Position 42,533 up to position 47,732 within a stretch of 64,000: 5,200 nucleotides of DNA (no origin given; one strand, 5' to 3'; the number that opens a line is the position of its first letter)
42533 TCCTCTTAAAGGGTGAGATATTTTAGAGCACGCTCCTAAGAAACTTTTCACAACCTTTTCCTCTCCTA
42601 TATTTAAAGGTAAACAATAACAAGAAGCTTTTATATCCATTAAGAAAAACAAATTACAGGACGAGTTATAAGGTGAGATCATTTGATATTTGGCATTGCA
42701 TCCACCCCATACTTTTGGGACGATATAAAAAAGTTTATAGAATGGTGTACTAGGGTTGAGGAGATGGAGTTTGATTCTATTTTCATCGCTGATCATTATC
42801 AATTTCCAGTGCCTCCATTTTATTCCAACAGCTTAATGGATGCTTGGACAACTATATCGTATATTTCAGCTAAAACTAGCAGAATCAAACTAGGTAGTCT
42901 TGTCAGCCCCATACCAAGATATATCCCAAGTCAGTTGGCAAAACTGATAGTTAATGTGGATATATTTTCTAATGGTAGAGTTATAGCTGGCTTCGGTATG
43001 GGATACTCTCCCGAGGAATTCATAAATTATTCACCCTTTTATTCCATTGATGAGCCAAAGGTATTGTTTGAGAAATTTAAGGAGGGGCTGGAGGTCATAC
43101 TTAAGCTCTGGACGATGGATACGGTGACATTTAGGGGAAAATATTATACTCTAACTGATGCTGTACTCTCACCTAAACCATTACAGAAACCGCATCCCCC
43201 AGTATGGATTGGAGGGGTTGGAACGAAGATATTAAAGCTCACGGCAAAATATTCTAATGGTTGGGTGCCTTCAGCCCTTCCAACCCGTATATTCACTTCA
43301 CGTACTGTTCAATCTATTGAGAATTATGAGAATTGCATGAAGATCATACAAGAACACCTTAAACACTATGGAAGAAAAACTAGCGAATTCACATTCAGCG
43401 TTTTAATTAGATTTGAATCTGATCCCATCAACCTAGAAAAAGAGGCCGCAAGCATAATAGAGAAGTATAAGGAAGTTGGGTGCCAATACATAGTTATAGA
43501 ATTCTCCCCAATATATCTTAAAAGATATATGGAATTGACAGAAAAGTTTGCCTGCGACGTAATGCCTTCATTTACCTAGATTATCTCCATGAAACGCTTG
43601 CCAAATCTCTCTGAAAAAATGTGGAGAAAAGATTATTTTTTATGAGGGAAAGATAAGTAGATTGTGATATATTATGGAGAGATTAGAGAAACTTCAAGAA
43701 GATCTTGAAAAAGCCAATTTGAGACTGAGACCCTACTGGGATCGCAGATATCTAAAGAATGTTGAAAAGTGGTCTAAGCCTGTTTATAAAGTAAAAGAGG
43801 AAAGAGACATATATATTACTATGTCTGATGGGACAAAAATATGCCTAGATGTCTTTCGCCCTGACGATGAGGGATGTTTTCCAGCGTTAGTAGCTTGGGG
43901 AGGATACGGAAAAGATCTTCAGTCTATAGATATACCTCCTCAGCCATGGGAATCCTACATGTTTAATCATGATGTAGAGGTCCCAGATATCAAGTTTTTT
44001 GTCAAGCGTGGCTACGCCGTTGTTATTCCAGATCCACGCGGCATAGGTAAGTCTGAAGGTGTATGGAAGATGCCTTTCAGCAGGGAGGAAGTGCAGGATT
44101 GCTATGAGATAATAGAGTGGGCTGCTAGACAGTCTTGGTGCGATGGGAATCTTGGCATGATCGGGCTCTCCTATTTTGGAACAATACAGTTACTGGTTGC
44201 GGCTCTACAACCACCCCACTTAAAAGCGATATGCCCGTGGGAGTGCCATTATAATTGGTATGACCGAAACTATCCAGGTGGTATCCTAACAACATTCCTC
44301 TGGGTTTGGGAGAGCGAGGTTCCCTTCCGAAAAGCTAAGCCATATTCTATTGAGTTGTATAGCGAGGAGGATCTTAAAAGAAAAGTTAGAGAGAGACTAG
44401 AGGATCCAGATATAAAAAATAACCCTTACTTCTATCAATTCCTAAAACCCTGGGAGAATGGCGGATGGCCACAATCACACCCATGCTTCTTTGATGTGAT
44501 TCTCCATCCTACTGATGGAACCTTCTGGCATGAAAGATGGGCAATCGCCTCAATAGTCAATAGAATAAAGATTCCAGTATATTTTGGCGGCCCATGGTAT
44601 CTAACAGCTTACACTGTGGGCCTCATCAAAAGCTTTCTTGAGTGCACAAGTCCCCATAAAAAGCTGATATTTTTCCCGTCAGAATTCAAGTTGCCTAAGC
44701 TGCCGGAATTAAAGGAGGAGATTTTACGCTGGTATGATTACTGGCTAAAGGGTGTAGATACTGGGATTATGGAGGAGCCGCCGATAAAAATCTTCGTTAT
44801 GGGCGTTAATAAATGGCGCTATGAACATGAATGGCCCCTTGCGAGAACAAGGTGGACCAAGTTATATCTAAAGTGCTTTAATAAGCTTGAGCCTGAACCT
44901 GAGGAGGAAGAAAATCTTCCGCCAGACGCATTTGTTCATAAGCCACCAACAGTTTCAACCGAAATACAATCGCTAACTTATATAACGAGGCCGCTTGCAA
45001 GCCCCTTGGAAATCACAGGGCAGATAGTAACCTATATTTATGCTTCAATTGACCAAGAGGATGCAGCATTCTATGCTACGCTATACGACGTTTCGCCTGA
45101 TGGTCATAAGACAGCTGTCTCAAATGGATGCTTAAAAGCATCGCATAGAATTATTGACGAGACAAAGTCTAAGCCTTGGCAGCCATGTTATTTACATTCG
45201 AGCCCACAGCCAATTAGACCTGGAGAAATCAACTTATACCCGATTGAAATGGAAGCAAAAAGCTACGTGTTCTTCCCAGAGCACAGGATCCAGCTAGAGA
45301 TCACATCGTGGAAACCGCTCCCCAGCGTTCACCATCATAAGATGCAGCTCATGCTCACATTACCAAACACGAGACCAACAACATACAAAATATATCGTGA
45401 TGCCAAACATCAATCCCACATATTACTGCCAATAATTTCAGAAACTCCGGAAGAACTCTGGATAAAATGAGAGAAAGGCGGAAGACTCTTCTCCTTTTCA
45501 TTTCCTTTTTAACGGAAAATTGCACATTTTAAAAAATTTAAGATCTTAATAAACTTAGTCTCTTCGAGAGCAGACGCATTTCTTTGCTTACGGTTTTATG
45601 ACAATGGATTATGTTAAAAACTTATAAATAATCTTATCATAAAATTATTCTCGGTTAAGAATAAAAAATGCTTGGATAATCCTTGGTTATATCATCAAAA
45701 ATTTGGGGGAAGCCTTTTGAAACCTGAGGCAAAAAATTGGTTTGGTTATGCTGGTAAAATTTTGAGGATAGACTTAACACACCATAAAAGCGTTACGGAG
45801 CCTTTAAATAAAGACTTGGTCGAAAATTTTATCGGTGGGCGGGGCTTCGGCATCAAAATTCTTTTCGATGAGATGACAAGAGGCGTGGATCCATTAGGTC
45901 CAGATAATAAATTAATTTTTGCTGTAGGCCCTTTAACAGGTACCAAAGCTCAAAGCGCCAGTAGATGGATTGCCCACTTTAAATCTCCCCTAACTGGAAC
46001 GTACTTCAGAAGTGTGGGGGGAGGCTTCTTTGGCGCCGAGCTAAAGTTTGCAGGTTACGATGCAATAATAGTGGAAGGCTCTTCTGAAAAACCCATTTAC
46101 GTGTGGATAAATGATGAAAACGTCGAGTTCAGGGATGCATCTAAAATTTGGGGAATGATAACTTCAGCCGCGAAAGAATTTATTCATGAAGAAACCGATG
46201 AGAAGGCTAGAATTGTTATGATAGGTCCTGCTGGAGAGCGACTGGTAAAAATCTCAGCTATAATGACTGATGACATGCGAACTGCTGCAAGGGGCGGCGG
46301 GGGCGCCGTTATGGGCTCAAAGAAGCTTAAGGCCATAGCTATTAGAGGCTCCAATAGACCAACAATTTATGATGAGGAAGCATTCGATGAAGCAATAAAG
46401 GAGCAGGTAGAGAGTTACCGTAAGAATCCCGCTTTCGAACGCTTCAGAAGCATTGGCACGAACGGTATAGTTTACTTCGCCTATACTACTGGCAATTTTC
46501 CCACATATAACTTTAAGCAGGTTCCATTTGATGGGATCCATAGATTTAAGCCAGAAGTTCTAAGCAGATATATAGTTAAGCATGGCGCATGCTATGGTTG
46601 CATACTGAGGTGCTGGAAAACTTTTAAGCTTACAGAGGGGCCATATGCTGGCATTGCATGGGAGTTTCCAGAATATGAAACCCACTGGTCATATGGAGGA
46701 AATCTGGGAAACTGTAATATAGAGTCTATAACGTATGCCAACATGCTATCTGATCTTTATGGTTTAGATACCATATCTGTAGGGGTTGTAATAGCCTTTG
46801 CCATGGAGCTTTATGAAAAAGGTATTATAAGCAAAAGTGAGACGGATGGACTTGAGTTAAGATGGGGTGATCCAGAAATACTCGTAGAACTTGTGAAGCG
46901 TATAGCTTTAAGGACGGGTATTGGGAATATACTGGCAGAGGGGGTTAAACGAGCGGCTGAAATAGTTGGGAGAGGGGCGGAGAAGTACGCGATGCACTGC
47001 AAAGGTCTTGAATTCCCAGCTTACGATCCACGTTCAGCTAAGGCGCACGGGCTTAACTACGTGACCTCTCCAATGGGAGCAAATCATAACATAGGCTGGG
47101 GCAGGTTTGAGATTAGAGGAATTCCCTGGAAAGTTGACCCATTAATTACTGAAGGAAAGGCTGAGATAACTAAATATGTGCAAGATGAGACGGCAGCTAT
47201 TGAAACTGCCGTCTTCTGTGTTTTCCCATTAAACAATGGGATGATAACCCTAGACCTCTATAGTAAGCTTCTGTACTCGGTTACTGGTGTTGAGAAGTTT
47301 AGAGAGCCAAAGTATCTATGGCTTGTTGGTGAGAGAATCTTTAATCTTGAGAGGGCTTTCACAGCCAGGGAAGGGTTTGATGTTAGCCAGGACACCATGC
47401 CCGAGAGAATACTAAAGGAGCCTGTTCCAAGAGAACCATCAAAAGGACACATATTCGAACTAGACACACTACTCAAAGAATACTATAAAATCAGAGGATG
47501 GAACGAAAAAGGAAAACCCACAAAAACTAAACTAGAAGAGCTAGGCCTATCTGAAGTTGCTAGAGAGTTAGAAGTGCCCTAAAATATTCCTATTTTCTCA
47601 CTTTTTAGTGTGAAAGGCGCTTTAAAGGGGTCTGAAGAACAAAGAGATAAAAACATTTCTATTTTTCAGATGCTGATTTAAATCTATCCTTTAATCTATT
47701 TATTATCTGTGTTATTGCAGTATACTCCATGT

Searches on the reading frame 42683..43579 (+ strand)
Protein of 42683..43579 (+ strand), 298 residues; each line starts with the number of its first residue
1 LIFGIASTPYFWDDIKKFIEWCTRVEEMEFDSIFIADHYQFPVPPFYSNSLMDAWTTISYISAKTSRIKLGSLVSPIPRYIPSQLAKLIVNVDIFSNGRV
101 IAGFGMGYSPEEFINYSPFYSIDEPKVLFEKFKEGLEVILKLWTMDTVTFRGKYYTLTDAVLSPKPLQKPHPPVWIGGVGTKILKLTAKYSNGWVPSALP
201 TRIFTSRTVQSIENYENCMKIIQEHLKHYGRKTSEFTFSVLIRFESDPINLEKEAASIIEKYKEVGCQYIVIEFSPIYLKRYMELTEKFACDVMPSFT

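Call 4: search_protein_families(library=pfam, proteins=[window:42683-43579:+])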
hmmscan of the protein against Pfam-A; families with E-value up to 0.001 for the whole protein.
window:42683-43579:+ (298 aa): 1 family
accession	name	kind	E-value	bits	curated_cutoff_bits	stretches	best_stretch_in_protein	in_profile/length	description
PF00296.26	Bac_luciferase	-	8.2e-39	134.2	27.9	1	13-201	20-195/314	Luciferase-like monooxygenase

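Call 72: search_protein_families(library=ncbifam, proteins=[window:42683-43579:+], max_evalue=1e-10)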
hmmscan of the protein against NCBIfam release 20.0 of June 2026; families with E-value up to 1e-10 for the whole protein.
window:42683-43579:+ (298 aa): 19 families
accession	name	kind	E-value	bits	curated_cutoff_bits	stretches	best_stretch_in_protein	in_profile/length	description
TIGR03560.1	F420_Rv1855c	subfamily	2.1e-44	152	231.4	1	16-239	13-225/227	TIGR03560 family F420-dependent LLM class oxidoreductase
TIGR03619.1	F420_Rv2161c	subfamily_domain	1.6e-40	139.2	166.9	1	21-273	3-246/247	TIGR03619 family F420-dependent LLM class oxidoreductase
TIGR03621.1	F420_MSMEG_2516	subfamily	3.5e-23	82.2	213.15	1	13-190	11-169/295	TIGR03621 family F420-dependent LLM class oxidoreductase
TIGR04021.1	LLM_DMSO2_sfnG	equivalog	2.2e-18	66.7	382.95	1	53-192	62-198/350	dimethylsulfone monooxygenase SfnG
TIGR03557.1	F420_G6P_family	subfamily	2.5e-18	66.3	210.4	1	16-195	13-186/316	TIGR03557 family F420-dependent LLM class oxidoreductase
NF002619.0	PRK02271.1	equivalog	7.6e-18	64.9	276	1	2-198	2-178/329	5,10-methylenetetrahydromethanopterin reductase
TIGR03856.1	F420_MSMEG_2906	subfamily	1.1e-17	64.4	243.7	1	16-275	16-232/249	LLM class F420-dependent oxidoreductase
TIGR03571.1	lucif_BA3436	subfamily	1.9e-17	63.5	303.9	1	14-217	29-223/304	TIGR03571 family LLM class oxidoreductase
TIGR03559.1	F420_Rv3520c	subfamily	2.7e-17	62.8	335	1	13-197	10-189/325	LLM class F420-dependent oxidoreductase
TIGR04465.1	ArgArg_F420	equivalog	7.3e-17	61.4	470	1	19-197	63-235/364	F420-dependent hydroxymycolic acid dehydrogenase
TIGR03854.1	F420_MSMEG_3544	hypoth_equivalog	9.6e-15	54.6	295.6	1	24-213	21-195/290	TIGR03854 family LLM class F420-dependent oxidoreductase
TIGR04036.1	LLM_CE1758_fam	subfamily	5.5e-14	51.8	479.1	1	13-235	25-229/355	CE1758 family FMN-dependent luciferase-like monooxygenase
TIGR03554.1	F420_G6P_DH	equivalog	6.1e-14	51.8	420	1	17-197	17-193/331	glucose-6-phosphate dehydrogenase (coenzyme-F420)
TIGR03555.1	F420_mer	equivalog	6.7e-14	52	348.7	1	13-273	9-242/325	5,10-methylenetetrahydromethanopterin reductase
TIGR03617.1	F420_MSMEG_2256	subfamily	5.8e-13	48.4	278.15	1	52-252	19-213/318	TIGR03617 family F420-dependent LLM class oxidoreductase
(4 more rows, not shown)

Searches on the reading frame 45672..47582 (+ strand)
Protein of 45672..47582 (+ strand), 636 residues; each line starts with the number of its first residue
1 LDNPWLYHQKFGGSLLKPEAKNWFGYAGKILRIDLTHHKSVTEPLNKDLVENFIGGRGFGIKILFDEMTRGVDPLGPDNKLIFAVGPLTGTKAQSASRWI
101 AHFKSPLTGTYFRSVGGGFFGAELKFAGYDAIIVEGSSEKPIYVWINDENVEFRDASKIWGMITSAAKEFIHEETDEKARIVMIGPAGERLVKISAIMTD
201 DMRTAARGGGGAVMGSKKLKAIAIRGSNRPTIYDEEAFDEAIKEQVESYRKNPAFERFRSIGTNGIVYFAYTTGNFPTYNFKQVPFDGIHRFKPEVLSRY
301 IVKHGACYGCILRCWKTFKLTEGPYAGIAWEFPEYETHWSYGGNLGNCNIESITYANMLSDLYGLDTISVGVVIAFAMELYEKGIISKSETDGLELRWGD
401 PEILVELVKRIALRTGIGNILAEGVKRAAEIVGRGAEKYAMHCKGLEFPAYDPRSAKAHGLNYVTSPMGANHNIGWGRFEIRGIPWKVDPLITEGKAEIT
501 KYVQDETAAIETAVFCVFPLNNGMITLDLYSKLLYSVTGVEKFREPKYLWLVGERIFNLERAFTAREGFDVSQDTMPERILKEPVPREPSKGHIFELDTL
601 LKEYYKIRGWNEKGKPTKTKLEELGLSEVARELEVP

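Call 4: search_protein_families(library=pfam, proteins=[window:45672-47582:+])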
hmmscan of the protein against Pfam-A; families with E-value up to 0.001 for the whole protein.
window:45672-47582:+ (636 aa): 2 families
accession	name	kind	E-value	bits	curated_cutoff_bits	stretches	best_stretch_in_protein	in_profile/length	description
PF01314.23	AFOR_C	-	3.5e-129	431.7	27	1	241-626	2-385/385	Aldehyde ferredoxin oxidoreductase, domains 2 & 3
PF02730.20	AFOR_N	-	1e-77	260.8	29.8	1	28-226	1-198/199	Aldehyde ferredoxin oxidoreductase, N-terminal domain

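Call 72: search_protein_families(library=ncbifam, proteins=[window:45672-47582:+], max_evalue=1e-10)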
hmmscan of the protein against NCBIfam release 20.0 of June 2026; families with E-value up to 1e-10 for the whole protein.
window:45672-47582:+ (636 aa): 2 families
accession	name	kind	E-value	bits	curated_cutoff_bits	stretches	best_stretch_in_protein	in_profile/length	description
NF007354.0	PRK09849.1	equivalog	5.6e-74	250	868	1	22-240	4-221/703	aldehyde ferredoxin oxidoreductase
NF040818.1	GAPOR_Arch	equivalog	5.7e-13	48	1300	1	30-149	5-121/654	glyceraldehyde-3-phosphate:ferredoxin oxidoreductase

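Call 83: search_solved_structures(query=window:45672-47582:+, max_evalue=1e-10)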
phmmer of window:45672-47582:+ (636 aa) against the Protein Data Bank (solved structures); distinct sequences matched with E-value up to 1e-10: 9.
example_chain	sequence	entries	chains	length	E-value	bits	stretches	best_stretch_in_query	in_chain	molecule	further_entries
9mqx_D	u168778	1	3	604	4.5e-144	484.5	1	24-632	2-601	Aldehyde:ferredoxin oxidoreductase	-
1aor_A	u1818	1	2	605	2.6e-143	482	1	24-628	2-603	ALDEHYDE FERREDOXIN OXIDOREDUCTASE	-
9g7j_A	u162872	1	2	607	1.2e-138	466.6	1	24-629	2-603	Aldehyde ferredoxin oxidoreductase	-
8c0z_A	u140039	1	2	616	2.5e-117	396.1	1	25-627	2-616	Aldehyde:ferredoxin oxidoreductase,tungsten-containing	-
1b25_A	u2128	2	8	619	4.8e-95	322.5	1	24-634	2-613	PROTEIN (FORMALDEHYDE FERREDOXIN OXIDOREDUCTASE) | FORMALDEHYDE FERREDOXIN OXIDOREDUCTASE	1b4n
9q1t_A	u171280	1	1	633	5.8e-86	292.5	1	25-626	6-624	Tungsten-dependent aldehyde oxidoreductase WOR83 from Haloferax volcanii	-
6x6u_A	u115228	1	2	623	3.7e-81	276.6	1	24-633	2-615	Formaldehyde:ferredoxin oxidoreductase wor5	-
6x1o_A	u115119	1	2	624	3.8e-81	276.6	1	24-633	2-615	Formaldehyde:ferredoxin oxidoreductase wor5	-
4z3w_A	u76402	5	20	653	2.3e-60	207.9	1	26-441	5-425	Benzoyl-CoA reductase, putative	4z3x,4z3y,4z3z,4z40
